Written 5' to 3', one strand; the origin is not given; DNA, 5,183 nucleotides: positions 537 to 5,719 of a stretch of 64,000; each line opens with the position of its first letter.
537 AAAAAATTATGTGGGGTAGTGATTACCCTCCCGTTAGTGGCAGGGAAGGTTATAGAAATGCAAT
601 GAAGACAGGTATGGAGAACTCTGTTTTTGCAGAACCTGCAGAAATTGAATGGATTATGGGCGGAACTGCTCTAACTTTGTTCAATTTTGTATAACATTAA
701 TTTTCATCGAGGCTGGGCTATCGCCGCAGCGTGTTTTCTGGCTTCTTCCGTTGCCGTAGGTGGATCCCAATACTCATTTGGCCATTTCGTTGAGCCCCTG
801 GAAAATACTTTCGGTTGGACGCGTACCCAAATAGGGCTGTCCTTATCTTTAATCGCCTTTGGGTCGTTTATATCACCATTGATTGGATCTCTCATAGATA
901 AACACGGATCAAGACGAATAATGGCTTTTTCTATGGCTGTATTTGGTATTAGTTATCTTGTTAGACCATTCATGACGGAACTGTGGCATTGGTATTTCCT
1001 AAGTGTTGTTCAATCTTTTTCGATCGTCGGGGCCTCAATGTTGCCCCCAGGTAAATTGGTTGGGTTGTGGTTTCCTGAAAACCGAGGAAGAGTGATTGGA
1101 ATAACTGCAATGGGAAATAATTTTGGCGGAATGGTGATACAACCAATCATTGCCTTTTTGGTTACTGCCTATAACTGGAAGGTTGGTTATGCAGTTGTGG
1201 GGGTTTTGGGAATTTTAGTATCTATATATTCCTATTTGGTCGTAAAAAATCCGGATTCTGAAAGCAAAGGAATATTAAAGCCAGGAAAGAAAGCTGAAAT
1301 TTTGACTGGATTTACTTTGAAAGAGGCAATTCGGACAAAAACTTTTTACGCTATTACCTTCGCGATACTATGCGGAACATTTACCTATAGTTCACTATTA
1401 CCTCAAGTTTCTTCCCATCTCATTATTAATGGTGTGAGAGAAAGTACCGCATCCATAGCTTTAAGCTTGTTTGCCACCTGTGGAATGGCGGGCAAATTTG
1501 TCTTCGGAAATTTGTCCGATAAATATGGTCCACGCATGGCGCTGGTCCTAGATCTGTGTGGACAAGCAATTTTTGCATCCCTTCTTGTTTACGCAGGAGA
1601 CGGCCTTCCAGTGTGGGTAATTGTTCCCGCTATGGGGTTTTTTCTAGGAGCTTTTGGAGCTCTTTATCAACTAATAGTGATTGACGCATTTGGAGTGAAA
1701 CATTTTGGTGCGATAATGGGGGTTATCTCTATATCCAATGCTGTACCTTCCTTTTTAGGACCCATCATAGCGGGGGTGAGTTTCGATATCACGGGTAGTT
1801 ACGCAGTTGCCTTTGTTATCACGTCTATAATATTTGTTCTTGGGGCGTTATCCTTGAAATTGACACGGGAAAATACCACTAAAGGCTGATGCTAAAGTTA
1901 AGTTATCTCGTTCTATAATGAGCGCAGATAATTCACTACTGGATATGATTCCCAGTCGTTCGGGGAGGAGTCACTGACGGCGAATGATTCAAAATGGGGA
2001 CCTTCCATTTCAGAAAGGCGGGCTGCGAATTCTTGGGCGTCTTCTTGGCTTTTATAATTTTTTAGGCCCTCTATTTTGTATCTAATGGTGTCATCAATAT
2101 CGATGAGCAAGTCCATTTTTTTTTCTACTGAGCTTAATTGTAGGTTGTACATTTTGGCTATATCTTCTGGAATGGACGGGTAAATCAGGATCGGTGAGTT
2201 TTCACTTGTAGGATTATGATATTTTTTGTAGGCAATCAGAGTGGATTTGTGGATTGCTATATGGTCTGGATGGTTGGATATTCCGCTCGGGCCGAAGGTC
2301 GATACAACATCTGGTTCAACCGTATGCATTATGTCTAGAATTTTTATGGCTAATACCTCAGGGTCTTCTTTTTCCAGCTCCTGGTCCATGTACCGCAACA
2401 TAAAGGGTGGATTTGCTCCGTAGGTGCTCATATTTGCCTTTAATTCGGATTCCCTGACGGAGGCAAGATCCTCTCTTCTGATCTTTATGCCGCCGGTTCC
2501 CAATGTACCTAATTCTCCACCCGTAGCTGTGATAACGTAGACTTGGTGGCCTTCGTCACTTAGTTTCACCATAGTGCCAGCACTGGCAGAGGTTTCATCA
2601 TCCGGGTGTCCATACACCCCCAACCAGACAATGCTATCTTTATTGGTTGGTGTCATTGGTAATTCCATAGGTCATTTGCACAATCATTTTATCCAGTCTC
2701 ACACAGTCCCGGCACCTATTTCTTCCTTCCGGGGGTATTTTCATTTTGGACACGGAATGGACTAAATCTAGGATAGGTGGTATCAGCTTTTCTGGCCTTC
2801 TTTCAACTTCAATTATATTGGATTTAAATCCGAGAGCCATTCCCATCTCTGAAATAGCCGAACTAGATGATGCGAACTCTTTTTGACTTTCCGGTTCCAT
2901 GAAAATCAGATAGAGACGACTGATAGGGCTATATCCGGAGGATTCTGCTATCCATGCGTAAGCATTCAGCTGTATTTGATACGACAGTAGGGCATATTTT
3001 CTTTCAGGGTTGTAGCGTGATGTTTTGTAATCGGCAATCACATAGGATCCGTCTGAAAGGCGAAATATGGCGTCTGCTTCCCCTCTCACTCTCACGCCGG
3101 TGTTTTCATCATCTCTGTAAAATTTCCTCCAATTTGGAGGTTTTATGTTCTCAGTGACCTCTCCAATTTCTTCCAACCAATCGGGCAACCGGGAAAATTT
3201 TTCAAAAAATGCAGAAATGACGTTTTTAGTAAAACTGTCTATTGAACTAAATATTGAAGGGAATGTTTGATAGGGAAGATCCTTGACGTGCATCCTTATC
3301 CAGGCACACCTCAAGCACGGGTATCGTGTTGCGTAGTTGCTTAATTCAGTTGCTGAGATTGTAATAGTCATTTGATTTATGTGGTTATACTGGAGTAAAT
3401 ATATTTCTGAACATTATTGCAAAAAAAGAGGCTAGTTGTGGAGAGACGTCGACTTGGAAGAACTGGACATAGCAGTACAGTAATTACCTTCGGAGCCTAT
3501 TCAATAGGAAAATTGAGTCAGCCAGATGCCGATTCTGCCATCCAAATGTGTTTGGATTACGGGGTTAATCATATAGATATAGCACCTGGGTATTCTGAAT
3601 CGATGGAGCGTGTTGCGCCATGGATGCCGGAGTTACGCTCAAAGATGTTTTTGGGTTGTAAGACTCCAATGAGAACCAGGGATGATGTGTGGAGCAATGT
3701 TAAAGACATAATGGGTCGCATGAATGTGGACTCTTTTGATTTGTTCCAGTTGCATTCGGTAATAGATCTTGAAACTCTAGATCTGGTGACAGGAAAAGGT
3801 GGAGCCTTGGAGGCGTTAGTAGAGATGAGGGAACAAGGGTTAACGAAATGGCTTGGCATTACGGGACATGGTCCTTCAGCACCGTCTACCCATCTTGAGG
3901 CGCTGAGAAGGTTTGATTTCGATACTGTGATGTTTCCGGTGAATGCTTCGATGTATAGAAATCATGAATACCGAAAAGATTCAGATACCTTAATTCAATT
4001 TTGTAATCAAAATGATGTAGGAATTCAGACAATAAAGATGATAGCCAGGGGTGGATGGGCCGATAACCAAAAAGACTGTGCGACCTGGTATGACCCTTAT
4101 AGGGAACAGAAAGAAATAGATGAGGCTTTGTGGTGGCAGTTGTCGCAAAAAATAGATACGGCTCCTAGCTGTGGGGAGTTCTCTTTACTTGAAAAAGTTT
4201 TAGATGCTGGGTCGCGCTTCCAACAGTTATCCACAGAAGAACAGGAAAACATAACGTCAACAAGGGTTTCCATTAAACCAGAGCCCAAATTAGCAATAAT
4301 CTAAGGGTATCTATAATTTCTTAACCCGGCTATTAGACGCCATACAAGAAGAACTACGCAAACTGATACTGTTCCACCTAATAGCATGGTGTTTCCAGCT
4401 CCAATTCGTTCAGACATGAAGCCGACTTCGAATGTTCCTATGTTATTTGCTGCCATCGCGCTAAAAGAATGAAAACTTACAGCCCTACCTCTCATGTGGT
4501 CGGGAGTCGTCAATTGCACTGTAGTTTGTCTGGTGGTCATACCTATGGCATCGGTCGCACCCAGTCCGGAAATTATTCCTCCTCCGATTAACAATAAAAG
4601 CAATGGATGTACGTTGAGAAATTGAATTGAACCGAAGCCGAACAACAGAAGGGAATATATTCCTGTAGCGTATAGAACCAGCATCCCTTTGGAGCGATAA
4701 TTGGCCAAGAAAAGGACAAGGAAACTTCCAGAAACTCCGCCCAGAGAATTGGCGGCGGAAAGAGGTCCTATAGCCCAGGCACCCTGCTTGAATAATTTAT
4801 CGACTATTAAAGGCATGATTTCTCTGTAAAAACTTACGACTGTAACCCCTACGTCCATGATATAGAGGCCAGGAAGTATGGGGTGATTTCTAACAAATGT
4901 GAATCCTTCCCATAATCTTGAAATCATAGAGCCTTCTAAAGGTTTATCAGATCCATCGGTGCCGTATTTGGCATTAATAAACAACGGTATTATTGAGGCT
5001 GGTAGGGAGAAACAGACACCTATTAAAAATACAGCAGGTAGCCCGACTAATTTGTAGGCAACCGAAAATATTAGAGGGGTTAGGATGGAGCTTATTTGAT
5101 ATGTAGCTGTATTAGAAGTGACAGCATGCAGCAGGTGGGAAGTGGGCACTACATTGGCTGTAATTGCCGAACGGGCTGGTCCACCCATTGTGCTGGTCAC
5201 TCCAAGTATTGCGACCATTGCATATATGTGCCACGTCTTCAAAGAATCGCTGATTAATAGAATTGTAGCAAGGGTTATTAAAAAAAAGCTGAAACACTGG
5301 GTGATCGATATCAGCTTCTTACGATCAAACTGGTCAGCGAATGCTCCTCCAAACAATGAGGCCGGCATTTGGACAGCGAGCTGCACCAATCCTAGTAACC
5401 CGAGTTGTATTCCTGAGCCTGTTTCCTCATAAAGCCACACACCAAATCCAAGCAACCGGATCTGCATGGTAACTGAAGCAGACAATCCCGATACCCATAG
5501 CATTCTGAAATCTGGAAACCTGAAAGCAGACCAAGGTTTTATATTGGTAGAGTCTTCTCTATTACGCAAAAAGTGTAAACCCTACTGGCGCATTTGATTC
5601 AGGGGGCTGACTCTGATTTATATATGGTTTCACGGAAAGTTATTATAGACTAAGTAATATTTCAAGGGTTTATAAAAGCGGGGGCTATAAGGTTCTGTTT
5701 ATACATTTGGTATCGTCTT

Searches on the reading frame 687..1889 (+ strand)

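Call 61: search_protein_families(library=pfam, proteins=[window:687-1889:+], max_evalue=0.0001)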
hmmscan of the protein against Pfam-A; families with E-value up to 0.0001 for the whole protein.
window:687-1889:+ (400 aa): 1 family
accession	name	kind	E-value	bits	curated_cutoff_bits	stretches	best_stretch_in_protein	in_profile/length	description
PF07690.21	MFS_1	-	2.9e-43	148.6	33.4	2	20-240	4-227/347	Major Facilitator Superfamily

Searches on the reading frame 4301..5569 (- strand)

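Call 61: search_protein_families(library=pfam, proteins=[window:4301-5569:-], max_evalue=0.0001)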
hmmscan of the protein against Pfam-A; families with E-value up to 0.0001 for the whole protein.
window:4301-5569:- (422 aa): 2 families
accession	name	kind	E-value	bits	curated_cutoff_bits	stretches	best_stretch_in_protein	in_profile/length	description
PF07690.21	MFS_1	-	2.8e-26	92.7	33.4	2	30-377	7-345/347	Major Facilitator Superfamily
PF05977.19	MFS_3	-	1.3e-23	83.7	27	1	11-410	2-391/524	Transmembrane secretion effector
